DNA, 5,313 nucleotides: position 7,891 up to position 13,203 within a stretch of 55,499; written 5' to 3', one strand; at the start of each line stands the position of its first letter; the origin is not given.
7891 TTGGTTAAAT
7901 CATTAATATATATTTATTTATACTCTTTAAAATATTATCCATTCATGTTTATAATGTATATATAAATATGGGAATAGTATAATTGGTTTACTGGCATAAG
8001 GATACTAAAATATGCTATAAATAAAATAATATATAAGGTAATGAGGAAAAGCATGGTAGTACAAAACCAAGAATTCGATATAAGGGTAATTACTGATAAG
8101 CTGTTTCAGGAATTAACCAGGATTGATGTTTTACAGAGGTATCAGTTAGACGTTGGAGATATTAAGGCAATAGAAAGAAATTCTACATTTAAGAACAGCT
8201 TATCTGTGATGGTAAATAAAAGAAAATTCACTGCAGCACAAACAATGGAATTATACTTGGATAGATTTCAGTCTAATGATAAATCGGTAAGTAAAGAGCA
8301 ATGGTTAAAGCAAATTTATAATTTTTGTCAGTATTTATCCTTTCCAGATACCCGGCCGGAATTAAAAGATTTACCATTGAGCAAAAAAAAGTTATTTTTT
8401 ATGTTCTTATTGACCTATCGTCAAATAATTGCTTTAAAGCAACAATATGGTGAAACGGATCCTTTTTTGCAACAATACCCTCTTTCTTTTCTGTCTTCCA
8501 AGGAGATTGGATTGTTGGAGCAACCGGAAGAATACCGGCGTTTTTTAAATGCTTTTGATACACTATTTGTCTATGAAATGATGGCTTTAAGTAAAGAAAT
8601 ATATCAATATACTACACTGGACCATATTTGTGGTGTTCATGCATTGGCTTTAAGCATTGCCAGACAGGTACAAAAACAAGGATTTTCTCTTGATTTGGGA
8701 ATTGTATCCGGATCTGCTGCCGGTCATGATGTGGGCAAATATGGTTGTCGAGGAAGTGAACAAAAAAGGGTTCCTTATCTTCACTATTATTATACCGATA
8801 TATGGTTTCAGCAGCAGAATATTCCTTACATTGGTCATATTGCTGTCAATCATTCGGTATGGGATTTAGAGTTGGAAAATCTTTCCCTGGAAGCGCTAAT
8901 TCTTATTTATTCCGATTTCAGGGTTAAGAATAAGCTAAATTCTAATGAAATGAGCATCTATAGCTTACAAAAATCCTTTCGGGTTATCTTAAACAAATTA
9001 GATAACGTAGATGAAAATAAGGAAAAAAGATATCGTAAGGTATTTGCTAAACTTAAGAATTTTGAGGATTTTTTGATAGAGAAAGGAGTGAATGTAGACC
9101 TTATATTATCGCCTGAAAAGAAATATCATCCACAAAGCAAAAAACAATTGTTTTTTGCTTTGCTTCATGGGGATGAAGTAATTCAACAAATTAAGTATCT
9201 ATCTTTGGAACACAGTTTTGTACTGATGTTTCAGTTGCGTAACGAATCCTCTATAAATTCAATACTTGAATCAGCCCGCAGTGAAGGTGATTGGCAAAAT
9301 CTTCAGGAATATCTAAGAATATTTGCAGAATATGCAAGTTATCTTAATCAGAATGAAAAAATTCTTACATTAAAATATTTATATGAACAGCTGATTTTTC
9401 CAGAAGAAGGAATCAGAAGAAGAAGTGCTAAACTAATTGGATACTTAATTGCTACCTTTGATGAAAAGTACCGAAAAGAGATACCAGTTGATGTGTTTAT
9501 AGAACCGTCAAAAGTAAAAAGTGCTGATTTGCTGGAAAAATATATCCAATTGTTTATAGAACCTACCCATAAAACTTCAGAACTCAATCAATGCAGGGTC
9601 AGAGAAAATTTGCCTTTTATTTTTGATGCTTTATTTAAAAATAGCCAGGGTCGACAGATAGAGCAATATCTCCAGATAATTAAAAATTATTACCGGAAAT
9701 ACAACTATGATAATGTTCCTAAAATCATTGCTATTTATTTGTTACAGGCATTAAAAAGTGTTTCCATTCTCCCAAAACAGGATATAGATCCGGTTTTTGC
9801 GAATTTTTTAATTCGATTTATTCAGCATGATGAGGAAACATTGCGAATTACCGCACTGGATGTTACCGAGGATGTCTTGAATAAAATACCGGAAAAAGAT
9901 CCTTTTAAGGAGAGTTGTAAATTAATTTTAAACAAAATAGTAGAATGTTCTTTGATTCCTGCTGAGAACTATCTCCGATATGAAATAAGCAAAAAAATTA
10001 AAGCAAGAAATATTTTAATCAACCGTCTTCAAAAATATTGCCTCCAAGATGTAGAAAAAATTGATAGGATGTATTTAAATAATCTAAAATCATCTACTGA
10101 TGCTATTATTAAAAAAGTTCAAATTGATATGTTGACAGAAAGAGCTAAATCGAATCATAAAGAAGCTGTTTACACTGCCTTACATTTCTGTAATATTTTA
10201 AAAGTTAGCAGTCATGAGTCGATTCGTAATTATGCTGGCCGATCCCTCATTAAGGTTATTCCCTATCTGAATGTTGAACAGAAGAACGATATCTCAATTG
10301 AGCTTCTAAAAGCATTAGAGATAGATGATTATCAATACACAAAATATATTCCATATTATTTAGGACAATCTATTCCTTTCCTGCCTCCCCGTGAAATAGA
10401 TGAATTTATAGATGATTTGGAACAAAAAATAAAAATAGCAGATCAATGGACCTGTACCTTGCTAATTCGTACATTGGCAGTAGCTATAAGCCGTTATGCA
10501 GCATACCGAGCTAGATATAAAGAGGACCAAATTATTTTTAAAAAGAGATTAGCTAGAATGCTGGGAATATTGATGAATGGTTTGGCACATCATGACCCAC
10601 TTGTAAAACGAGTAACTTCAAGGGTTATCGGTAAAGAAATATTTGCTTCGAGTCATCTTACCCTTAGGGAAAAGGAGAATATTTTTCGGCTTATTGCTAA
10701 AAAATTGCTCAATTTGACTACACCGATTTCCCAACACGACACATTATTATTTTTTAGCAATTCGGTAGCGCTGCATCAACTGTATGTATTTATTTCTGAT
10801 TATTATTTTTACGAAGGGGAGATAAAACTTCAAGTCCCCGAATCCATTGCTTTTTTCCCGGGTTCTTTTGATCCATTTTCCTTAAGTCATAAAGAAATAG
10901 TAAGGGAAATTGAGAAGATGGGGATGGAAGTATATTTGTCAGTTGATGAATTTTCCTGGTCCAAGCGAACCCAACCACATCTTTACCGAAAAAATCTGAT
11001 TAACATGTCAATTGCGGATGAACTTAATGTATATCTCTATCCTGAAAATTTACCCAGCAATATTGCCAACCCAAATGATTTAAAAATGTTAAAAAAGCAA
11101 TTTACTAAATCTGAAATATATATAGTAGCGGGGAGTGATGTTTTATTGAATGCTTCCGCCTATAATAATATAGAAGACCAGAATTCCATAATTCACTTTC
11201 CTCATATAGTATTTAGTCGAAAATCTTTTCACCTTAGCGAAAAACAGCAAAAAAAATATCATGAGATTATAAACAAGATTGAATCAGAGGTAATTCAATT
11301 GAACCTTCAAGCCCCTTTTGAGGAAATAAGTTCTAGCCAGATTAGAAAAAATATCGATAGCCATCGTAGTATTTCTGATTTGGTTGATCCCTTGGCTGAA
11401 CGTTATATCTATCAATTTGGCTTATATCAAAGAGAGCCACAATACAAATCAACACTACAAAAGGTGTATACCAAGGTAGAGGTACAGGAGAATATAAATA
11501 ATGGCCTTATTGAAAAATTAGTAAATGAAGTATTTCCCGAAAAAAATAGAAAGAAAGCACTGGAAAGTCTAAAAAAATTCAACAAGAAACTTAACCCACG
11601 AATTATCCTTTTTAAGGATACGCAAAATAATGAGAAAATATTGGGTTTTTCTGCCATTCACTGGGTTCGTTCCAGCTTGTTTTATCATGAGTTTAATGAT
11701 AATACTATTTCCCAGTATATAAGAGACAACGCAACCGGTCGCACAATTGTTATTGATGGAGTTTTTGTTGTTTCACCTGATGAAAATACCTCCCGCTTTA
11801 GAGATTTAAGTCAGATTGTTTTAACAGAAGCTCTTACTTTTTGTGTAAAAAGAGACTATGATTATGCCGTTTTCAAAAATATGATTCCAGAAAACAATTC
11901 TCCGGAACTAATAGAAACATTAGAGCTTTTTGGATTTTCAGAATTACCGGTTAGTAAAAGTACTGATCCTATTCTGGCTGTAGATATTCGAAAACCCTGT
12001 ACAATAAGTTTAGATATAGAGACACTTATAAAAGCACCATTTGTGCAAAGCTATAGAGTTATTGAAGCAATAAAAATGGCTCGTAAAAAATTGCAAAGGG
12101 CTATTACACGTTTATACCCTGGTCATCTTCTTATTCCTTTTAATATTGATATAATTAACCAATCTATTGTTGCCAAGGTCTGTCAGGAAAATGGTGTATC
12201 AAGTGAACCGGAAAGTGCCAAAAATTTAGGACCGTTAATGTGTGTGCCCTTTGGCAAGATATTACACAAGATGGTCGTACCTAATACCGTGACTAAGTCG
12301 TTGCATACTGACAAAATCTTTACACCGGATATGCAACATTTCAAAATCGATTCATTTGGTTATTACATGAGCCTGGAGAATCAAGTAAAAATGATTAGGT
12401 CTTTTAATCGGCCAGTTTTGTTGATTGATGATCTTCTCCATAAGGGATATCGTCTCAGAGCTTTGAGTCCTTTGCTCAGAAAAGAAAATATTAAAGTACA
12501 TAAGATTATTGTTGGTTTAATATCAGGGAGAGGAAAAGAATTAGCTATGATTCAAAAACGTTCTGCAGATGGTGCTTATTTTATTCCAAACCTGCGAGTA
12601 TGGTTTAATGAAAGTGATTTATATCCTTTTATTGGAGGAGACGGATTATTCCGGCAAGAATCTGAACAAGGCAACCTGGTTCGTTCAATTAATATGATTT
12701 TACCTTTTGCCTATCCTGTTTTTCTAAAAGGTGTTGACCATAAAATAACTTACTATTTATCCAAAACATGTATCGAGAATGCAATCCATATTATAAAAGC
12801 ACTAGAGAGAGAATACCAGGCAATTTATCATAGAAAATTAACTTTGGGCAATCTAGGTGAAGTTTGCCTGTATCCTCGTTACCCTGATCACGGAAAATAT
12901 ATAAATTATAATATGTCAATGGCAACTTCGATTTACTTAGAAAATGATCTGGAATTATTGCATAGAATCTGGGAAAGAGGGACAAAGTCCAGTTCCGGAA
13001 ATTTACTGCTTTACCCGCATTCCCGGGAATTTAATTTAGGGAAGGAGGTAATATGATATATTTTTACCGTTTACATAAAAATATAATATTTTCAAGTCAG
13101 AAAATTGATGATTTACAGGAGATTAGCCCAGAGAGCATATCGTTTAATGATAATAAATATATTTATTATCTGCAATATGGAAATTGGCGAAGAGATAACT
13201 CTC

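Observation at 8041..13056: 1671-aa single polypeptide combining HD hydrolase, HEAT-like scaffold, NadD-like nucleotidyltransferase, GNAT-like and PRTase-like modules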

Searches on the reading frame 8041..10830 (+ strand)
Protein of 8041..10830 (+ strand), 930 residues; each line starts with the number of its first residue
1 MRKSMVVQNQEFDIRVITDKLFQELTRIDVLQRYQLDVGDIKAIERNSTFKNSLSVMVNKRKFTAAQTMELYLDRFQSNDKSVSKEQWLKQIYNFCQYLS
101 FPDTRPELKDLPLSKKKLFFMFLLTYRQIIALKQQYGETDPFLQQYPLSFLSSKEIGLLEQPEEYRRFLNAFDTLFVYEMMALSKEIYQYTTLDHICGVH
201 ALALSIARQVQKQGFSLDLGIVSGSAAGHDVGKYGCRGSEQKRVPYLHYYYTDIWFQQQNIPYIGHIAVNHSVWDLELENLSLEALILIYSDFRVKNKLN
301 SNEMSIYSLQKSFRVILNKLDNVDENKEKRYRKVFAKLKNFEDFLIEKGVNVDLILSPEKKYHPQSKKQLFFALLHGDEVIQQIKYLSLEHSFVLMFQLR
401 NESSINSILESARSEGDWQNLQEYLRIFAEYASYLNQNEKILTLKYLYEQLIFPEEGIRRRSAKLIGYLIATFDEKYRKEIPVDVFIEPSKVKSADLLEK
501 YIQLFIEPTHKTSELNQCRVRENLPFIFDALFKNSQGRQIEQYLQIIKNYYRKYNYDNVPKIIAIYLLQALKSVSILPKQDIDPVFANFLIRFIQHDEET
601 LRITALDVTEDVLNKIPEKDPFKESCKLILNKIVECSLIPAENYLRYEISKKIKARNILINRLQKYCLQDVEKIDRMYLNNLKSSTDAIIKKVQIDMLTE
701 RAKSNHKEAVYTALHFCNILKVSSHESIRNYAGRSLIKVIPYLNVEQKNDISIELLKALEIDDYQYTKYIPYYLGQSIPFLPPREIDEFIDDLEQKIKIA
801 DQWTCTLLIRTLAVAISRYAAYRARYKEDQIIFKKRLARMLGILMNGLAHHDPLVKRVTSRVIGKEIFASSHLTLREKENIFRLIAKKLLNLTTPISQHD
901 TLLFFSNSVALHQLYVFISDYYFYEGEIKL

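Call 29: predict_structure(alignment_id=A3)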
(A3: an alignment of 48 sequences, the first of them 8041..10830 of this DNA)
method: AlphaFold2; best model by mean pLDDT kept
length: 930 residues; sequences in the alignment: 48
mean_pLDDT: 88.5   pTM: 0.85
mean pLDDT of the five models: 88.5, 88.2, 87.3, 86.0, 85.7
residues with pLDDT >= 90: 584; 70-90: 282; 50-70: 54; < 50: 10
segments of 3 or more residues with pLDDT < 50: 1-10
pLDDT, mean of each block of 10 residues (from residue 1): 34 78 90 91 89 89 91 89 92 96 90 93 94 75 88 92 94 96 93 95 94 90 96 87 79 92 87 66 91 90 90 84 77 89 92 70 61 85 92 85 86 87 87 82 94 90 95 70 69 91 89 87 95 88 94 83 92 86 94 93 96 92 95 91 96 94 94 91 90 95 91 95 88 96 94 91 75 95 94 91 91 96 92 95 93 91 93 95 93 70 89 93 91
secondary structure, 60 per line:
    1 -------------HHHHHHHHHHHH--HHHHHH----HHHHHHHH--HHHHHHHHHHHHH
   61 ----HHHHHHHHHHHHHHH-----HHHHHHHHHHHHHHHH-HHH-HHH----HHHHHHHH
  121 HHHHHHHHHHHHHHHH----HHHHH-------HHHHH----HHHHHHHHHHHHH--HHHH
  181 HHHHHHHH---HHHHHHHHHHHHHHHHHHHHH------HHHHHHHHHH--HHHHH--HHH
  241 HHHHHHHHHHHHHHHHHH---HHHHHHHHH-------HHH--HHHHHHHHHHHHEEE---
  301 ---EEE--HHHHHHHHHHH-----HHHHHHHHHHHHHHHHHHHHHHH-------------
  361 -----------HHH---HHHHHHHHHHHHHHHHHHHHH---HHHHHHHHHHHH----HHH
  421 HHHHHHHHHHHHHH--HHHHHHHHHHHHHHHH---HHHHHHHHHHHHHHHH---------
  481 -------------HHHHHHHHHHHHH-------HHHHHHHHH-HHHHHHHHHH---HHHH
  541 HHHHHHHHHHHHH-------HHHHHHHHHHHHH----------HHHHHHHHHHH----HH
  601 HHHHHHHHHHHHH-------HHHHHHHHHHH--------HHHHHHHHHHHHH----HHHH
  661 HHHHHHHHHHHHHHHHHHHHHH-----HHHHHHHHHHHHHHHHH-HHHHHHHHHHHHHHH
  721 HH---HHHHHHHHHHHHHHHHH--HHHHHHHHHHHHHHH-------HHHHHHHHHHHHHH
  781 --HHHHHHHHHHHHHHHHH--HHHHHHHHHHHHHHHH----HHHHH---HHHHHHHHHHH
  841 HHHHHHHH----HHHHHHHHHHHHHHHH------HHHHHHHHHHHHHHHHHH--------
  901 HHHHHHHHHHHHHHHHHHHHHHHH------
elements in order (helices of 4 or more, strands of 3 or more residues): H14-25 H28-33 H38-45 H48-60 H65-79 H85-100 H113-136 H141-145 H153-157 H162-174 H177-188 H192-212 H219-228 H231-235 H238-258 H262-270 H283-294 E295-297 E304-306 H309-319 H325-347 H378-398 H402-413 H418-434 H437-452 H456-471 H494-506 H514-522 H524-533 H537-553 H561-573 H584-594 H599-613 H621-631 H640-652 H657-682 H688-704 H706-722 H726-742 H745-759 H767-780 H783-799 H802-817 H822-826 H830-848 H853-868 H875-892 H901-924

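Call 33: fold_search(model_id=the predicted structure, library=pdb)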
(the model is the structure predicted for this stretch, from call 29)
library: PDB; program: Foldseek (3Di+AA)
matches with E <= 10: 1457; with E <= 0.001: 96
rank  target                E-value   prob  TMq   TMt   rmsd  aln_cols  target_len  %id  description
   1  4rv1_A                1.3e-05  1.00  0.18  0.31  16.1       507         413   13  Crystal Structure of Engineered Protein. Northeast Structural Genomics Consortium (NESG) Target OR497. (released 2014-12-10)
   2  4rv1_C                2.1e-05  1.00  0.19  0.32  14.7       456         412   14  Crystal Structure of Engineered Protein. Northeast Structural Genomics Consortium (NESG) Target OR497. (released 2014-12-10)
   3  7z8r_D                5.3e-05  1.00  0.21  0.18  27.4      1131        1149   11  CAND1-CUL1-RBX1 (released 2023-04-19)
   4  4rv1_D                6.8e-05  1.00  0.18  0.30  16.4       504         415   14  Crystal Structure of Engineered Protein. Northeast Structural Genomics Consortium (NESG) Target OR497. (released 2014-12-10)
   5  3now                  7.0e-05  1.00  0.13  0.15  31.9       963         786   12  UNC-45 from Drosophila melanogaster (released 2011-03-16)
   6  7q4o_A                8.0e-05  1.00  0.23  0.25  26.0       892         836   11  Substrate-bound A-like U2 snRNP (released 2022-03-30)
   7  7zbz_D                8.6e-05  1.00  0.20  0.17  27.6      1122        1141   11  CAND1 delhairpin-SCF-SKP2 CAND1 partly engaged SCF partly rocked (released 2023-04-19)
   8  6wx8_C                1.2e-04  1.00  0.17  0.29  17.4       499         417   10  SOX2 bound to Importin-alpha 3 (released 2020-10-28)
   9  6ff4_u                1.3e-04  1.00  0.23  0.24  26.1       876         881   11  human Bact spliceosome core structure (released 2018-08-29)
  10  7z8v_D                1.3e-04  1.00  0.20  0.17  27.6      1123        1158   10  CAND1-SCF-SKP2 (SKP1deldel) CAND1 engaged SCF rocked (released 2023-04-19)
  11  6y5q_u                1.4e-04  1.00  0.23  0.24  25.6       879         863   13  human 17S U2 snRNP (released 2020-06-17)
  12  5h2v_A                1.4e-04  1.00  0.23  0.22  31.0      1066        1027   10  Crystal structure of the karyopherin Kap121p bound to the SUMO protease Ulp1p (released 2016-12-14)
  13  5ife_C                1.5e-04  1.00  0.18  0.20  27.3       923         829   12  Crystal structure of the human SF3b core complex (released 2016-10-26)
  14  7n8j_A                1.8e-04  1.00  0.19  0.31  14.8       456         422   11  Human importin alpha 1 in complex with Bimax2 peptide (released 2021-06-30)
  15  9k1y_C                1.8e-04  1.00  0.24  0.26  24.5       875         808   11  Structure of the SF3B core, harboring the R625H mutation in SF3B1, in complex with intron-U2 snRNA (released 2025-09-03)
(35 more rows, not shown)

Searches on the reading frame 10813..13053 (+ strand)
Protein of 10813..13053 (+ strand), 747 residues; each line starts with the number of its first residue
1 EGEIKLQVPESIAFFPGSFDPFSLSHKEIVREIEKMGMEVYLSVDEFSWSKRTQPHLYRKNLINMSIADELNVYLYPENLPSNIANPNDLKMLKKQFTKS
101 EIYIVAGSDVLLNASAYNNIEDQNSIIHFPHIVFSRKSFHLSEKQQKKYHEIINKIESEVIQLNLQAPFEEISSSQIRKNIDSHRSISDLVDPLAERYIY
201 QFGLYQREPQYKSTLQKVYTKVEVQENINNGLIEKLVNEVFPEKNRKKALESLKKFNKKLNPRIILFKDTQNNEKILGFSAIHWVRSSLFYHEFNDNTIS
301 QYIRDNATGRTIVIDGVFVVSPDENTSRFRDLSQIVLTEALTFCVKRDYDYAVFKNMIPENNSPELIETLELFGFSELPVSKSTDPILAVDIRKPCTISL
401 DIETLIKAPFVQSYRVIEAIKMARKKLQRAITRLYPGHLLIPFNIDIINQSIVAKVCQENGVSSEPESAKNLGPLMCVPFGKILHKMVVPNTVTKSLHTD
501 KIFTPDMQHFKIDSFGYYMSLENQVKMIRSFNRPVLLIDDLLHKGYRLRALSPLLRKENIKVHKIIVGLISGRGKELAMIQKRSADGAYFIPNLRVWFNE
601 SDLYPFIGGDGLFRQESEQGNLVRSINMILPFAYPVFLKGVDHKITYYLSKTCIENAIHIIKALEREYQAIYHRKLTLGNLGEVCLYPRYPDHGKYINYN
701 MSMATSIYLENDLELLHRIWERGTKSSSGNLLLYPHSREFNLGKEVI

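Call 26: predict_structure(alignment_id=A2)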
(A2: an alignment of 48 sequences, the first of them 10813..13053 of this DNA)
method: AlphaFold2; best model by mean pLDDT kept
length: 747 residues; sequences in the alignment: 48
mean_pLDDT: 80.5   pTM: 0.82
mean pLDDT of the five models: 80.5, 80.4, 78.8, 78.7, 75.4
residues with pLDDT >= 90: 270; 70-90: 308; 50-70: 117; < 50: 52
segments of 3 or more residues with pLDDT < 50: 1-4, 207-213, 620-629, 633-636, 729-747
pLDDT, mean of each block of 10 residues (from residue 1): 62 82 80 90 67 65 70 84 88 91 89 79 86 73 84 91 81 72 76 74 53 59 94 96 92 95 95 90 94 90 90 96 76 95 96 92 90 92 80 94 85 93 95 93 90 89 71 82 60 67 58 75 89 88 80 91 92 88 90 89 77 51 46 53 85 93 94 84 74 62 84 82 59 41 32
secondary structure, 60 per line:
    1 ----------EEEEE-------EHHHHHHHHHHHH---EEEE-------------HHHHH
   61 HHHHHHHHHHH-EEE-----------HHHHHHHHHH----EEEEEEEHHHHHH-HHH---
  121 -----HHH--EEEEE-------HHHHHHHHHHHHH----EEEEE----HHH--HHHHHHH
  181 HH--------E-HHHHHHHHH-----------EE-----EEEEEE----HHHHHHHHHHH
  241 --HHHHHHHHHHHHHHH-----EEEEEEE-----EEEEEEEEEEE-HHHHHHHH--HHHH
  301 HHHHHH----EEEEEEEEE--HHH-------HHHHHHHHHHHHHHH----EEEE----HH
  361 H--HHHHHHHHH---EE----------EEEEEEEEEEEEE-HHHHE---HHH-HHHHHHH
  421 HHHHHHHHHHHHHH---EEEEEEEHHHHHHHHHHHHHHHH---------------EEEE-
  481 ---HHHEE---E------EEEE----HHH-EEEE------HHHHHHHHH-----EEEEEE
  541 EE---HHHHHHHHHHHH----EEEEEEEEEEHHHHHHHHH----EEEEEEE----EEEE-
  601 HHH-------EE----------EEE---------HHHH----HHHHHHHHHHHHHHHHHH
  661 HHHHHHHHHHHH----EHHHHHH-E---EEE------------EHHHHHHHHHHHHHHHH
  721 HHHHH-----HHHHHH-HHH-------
elements in order (helices of 4 or more, strands of 3 or more residues): E11-15 H24-35 E39-42 H56-71 E73-75 H87-96 E101-107 H108-113 E131-135 H143-155 E160-164 H174-182 H193-201 E220-225 H230-240 H243-257 E263-269 E275-285 H287-294 H297-306 E311-319 H332-346 E351-354 H364-372 E388-400 H402-405 H414-434 E438-444 H445-460 E476-479 E499-502 E511-514 H521-529 E535-542 H546-557 E562-571 H572-580 E585-591 E596-599 E623-625 H635-638 H643-672 H678-683 E689-691 H705-725 H731-736

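Call 28: fold_search(model_id=the predicted structure, library=pdb)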
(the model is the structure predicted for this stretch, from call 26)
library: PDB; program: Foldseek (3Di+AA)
matches with E <= 10: 1485; with E <= 0.001: 54
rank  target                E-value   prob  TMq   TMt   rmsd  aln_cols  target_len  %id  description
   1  5lm3                  3.2e-07  1.00  0.21  0.69   4.5       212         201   22  Plasmodium falciparum nicotinic acid mononucleotide adenylyltransferase complexed with APC (released 2016-11-30)
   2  6kh2_A                4.4e-07  1.00  0.22  0.69   4.9       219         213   21  Crystal structure of Nicotinic acid mononucleotide adenylyltransferase mutant P22K/Y84V/Y118D/C132L/W176Y from Escheri (released 2020-07-15)
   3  1kaq_A                1.1e-06  1.00  0.22  0.77   3.5       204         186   17  Structure of Bacillus subtilis Nicotinic Acid Mononucleotide Adenylyl Transferase (released 2002-07-12)
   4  1kaq_E                1.2e-06  1.00  0.21  0.78   3.5       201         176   17  Structure of Bacillus subtilis Nicotinic Acid Mononucleotide Adenylyl Transferase (released 2002-07-12)
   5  4ymi_B                1.2e-06  1.00  0.22  0.74   3.9       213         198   18  Crystal structure of probable nicotinate-nucleotide adenylyltransferase from Mycobacterium abcessus in complex with NA (released 2016-03-09)
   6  4rpi_D                2.0e-06  1.00  0.22  0.75   3.3       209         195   16  Crystal Structure of Nicotinate Mononucleotide Adenylyltransferase from Mycobacterium tuberculosis (released 2015-01-28)
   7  8aih                  2.8e-06  1.00  0.20  0.70   4.8       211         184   18  Crystal Structure of Enterococcus faecium Nicotinate Nucleotide Adenylyltransferase at 1.9 Angstroms Resolution (released 2023-08-16)
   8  3e27_D                3.3e-06  1.00  0.21  0.76   3.7       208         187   15  Nicotinic acid mononucleotide (NaMN) adenylyltransferase from Bacillus anthracis: product complex (released 2008-09-09)
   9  3e27_B                4.1e-06  1.00  0.22  0.77   3.6       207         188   16  Nicotinic acid mononucleotide (NaMN) adenylyltransferase from Bacillus anthracis: product complex (released 2008-09-09)
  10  1kku                  4.3e-06  1.00  0.23  0.69   4.5       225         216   19  Crystal structure of nuclear human nicotinamide mononucleotide adenylyltransferase (released 2002-06-10)
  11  3dv2_B                4.8e-06  1.00  0.20  0.69   4.6       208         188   16  Crystal Structure of nicotinic acid mononucleotide adenylyltransferase from Bacillus anthracis (released 2008-11-04)
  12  4rpi_A                5.0e-06  1.00  0.22  0.77   3.3       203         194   16  Crystal Structure of Nicotinate Mononucleotide Adenylyltransferase from Mycobacterium tuberculosis (released 2015-01-28)
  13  4ybr_B                5.6e-06  1.00  0.23  0.77   3.3       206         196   17  Structure of Mycobacterium tuberculosis NadD in complex with NADP, P21212 (released 2016-02-03)
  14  3e27_A                5.6e-06  1.00  0.21  0.76   3.6       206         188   16  Nicotinic acid mononucleotide (NaMN) adenylyltransferase from Bacillus anthracis: product complex (released 2008-09-09)
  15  6buv_B                5.9e-06  1.00  0.21  0.72   4.2       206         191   16  Structure of Mycobacterium tuberculosis NadD in complex with inhibitor [(1~{R},2~{R},5~{S})-5-methyl-2-propan-2-yl-cyc (released 2018-12-12)
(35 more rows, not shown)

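Call 87: fold_search(model_id=the predicted structure, library=viral)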
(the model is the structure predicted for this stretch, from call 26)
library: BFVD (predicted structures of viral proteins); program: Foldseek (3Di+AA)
matches with E <= 10: 857; with E <= 0.001: 11
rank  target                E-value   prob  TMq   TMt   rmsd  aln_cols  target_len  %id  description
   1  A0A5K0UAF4            3.2e-06  1.00  0.21  0.31  18.9       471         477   14  Nicotinate (Nicotinamide) nucleotide adenylyltransferase [Yasminevirus sp. GU-2018]
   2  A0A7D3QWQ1            3.6e-05  1.00  0.22  0.56   4.3       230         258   13  Nicotinamide/nicotinate mononucleotide adenylyltransferase [Fadolivirus FV1/VV64]
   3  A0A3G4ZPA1            6.2e-05  1.00  0.19  0.62   8.1       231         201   18  Nicotinate (Nicotinamide) nucleotide adenylyltransferase [Terrestrivirus sp.]
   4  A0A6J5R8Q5            1.1e-04  1.00  0.16  0.51   4.9       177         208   14  NAT_SF domain containing protein [uncultured Caudovirales phage]
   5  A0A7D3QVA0            1.6e-04  1.00  0.15  0.45  17.0       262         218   13  Acyl-CoA N-acyltransferase [Fadolivirus FV1/VV64]
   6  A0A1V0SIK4            4.3e-04  1.00  0.18  0.21   9.2       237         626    9  Uncharacterized protein [Klosneuvirus KNV1]
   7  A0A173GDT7            4.6e-04  1.00  0.16  0.66   4.4       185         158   11  Acetyltransferase [Erwinia phage vB_EamM_RAY]
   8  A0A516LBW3            5.1e-04  0.97  0.16  0.16  26.7       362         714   15  (no name in the UniProt tables at hand)
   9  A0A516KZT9            5.7e-04  1.00  0.15  0.55   5.2       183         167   11  (no name in the UniProt tables at hand)
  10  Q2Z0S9                6.3e-04  1.00  0.14  0.51   6.7       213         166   13  Putative acetyltransferase [Pseudomonas phage EL]
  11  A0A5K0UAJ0            8.3e-04  0.72  0.11  0.10  27.0       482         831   11  tRNA carboxymethyluridine synthase [Yasminevirus sp. GU-2018]
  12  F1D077                1.1e-03  1.00  0.13  0.57   4.2       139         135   14  Host specificity protein A [Vibrio phage ICP3_2009_B]
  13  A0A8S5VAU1            1.1e-03  1.00  0.15  0.35  15.5       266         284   14  Putative D-alanine N-acetyltransferase [Siphoviridae sp. ct0vA12]
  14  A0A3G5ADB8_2          1.2e-03  0.99  0.18  0.13  17.6       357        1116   10  Putative amidoligase enzyme [Hyperionvirus sp.]
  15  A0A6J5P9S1            1.4e-03  1.00  0.15  0.57   5.4       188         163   11  Uncharacterized protein [uncultured Caudovirales phage]
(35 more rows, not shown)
